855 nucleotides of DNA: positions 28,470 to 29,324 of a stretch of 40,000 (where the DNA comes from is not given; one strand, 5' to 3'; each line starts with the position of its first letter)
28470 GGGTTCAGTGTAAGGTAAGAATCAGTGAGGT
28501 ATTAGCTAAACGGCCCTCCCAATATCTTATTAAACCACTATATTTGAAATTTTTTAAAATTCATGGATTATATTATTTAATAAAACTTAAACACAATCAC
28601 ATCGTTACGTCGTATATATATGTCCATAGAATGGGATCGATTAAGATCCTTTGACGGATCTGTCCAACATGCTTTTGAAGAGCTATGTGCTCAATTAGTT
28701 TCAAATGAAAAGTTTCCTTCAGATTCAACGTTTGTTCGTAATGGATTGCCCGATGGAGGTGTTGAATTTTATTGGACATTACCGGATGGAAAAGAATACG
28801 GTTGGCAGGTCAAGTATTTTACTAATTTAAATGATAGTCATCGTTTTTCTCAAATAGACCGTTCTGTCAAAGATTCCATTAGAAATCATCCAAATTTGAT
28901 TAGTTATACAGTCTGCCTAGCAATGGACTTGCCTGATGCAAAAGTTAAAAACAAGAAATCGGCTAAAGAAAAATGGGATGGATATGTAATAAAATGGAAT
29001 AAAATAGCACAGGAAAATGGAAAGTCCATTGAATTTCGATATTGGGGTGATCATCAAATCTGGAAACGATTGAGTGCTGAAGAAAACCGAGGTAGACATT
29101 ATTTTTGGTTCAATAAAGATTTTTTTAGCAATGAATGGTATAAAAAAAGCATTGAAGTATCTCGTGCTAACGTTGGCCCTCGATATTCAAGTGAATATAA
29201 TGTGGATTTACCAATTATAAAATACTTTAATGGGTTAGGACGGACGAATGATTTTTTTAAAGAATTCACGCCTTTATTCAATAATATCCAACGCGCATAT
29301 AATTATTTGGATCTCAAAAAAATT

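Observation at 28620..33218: Casposon cargo: ~1,530-aa Mrr-like nuclease / STAND-like NTPase with a large unassigned C-terminal region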

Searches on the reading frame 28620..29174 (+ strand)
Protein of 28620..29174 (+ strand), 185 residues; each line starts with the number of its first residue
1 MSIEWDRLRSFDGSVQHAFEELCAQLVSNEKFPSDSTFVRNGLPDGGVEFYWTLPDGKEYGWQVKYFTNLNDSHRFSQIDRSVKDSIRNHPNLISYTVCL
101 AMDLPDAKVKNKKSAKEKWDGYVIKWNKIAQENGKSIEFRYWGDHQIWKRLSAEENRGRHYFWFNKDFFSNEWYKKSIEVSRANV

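Call 55: search_solved_structures(query=A2, max_evalue=10, show_alignments=2)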
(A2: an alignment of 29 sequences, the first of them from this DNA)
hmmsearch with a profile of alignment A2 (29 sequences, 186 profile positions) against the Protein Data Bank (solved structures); distinct sequences matched with E-value up to 10: 2.
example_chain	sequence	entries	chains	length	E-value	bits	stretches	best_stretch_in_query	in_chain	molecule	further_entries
8dgf_A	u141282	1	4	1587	0.13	15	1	4-92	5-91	ATP-binding protein Avs4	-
6u42_6T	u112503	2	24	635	1.1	12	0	158-178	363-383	RIB72 | Protofilament ribbon protein of flagellar microtubules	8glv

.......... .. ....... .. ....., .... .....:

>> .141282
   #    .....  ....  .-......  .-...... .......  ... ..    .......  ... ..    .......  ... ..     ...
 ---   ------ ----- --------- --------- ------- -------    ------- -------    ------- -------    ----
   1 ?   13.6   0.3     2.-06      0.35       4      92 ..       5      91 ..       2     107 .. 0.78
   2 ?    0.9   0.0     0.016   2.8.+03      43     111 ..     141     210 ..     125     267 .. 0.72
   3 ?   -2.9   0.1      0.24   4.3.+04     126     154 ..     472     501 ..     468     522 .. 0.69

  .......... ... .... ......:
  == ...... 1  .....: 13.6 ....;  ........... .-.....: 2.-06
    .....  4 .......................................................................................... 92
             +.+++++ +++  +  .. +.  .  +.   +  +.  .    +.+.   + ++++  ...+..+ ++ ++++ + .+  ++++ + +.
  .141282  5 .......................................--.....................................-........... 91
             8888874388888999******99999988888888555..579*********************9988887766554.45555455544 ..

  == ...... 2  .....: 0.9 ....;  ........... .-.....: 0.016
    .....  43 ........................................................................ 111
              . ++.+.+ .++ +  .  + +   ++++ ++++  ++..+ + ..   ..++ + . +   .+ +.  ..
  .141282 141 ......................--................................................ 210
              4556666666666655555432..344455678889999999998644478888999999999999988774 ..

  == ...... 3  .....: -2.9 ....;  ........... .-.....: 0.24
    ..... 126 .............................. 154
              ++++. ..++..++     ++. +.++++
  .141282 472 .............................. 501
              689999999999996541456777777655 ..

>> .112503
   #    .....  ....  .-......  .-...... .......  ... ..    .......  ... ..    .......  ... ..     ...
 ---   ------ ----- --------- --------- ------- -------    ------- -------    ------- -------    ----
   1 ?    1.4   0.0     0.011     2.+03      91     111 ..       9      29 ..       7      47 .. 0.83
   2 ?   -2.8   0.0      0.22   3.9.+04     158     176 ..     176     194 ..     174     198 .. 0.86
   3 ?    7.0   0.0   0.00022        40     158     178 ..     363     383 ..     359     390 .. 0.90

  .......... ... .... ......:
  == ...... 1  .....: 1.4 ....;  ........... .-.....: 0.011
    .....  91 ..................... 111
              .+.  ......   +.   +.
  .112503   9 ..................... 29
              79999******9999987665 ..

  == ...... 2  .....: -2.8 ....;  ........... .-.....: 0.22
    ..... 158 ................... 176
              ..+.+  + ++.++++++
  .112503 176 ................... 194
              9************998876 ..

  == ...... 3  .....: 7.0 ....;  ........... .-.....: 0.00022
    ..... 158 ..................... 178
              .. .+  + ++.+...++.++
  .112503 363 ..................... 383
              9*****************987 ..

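Call 59: predict_structure(alignment_id=A2)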
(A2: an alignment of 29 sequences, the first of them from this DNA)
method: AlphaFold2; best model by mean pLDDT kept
length: 185 residues; sequences in the alignment: 29
mean_pLDDT: 84.6   pTM: 0.77
mean pLDDT of the five models: 84.6, 82.9, 82.6, 81.4, 80.3
residues with pLDDT >= 90: 80; 70-90: 76; 50-70: 25; < 50: 4
segments of 3 or more residues with pLDDT < 50: none
pLDDT, mean of each block of 10 residues (from residue 1): 78 87 91 91 67 95 85 82 92 95 85 88 96 96 91 81 64 67 63
secondary structure, 60 per line:
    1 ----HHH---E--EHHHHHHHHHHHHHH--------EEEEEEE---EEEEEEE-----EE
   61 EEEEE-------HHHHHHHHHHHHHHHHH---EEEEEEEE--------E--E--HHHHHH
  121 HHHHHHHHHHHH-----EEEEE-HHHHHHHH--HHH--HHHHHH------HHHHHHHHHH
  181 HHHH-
elements in order: H15-28 E37-43 E47-53 E59-65 H73-89 E93-100 H115-132 E138-142 H144-151 H159-164 H171-184

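Call 62: fold_search(model_id=the predicted structure, library=pdb)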
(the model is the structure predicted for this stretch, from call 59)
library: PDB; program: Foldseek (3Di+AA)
matches with E <= 10: 1360; with E <= 0.001: 2
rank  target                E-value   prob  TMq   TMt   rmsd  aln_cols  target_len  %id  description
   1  8dgf_A                1.9e-04  1.00  0.52  0.08   5.7       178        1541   16  Avs4 bound to phage PhiV-1 portal (released 2022-08-03)
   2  8q3b_E                5.6e-04  1.00  0.45  0.42   4.8       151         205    4  The closed state of the ASFV apo-RNA polymerase (released 2024-02-14)
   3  8q3k_E                1.3e-03  1.00  0.47  0.43   4.8       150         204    6  The open state of the ASFV apo-RNA polymerase (released 2024-02-14)
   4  5gkj_B                2.7e-03  0.99  0.35  0.30   8.3       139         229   14  Structure of EndoMS in apo form (released 2016-11-02)
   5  1kcf_A                3.2e-03  0.90  0.31  0.25  11.7       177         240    6  Crystal Structure of the Yeast Mitochondrial Holliday Junction Resolvase, Ydc2 (released 2001-11-28)
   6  4ep4_A                4.2e-03  0.77  0.26  0.28   8.0       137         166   12  Thermus thermophilus RuvC structure (released 2012-11-14)
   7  8q3y_A                1.1e-02  0.90  0.34  0.17   7.8       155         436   11  Crystal structure of apo Can2 from Thermoanaerobacter brockii (released 2023-11-22)
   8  1wte_MODEL_1_A        1.2e-02  0.95  0.33  0.24   7.0       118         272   13  Crystal structure of type II restrcition endonuclease, EcoO109I complexed with cognate DNA (released 2004-12-14)
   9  2vld_A                1.4e-02  0.80  0.29  0.25   7.9       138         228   16  crystal structure of a repair endonuclease from Pyrococcus abyssi (released 2009-05-19)
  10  3pqc_B                1.5e-02  0.77  0.32  0.31   9.9       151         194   13  Crystal structure of Thermotoga maritima ribosome biogenesis GTP-binding protein EngB (YsxC/YihA) in complex with GDP (released 2011-06-08)
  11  6lcm                  1.9e-02  0.63  0.26  0.28   8.3       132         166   15  Crystal structure of chloroplast resolvase ZmMOC1 with the magic triangle I3C (released 2020-04-08)
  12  6jrf_A                1.9e-02  0.47  0.24  0.26   8.8       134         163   13  Crystal structure of ZmMoc1-Holliday junction Complex in the presence of Calcium (released 2019-10-23)
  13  8q44_B                2.0e-02  0.66  0.31  0.16   9.2       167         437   11  Crystal structure of cA4-bound Can2 (E364R) in complex with oligo-T DNA (released 2023-11-22)
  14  4ld0_A                2.3e-02  0.66  0.27  0.30  10.0       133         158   14  T. thermophilus RuvC in complex with Holliday junction substrate (released 2013-09-04)
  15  4e19_B                2.4e-02  0.44  0.23  0.29   8.5       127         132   11  Crystal structure of RNase H1 from halophilic archaeon Halobacterium salinarum NRC-1 (released 2013-03-06)
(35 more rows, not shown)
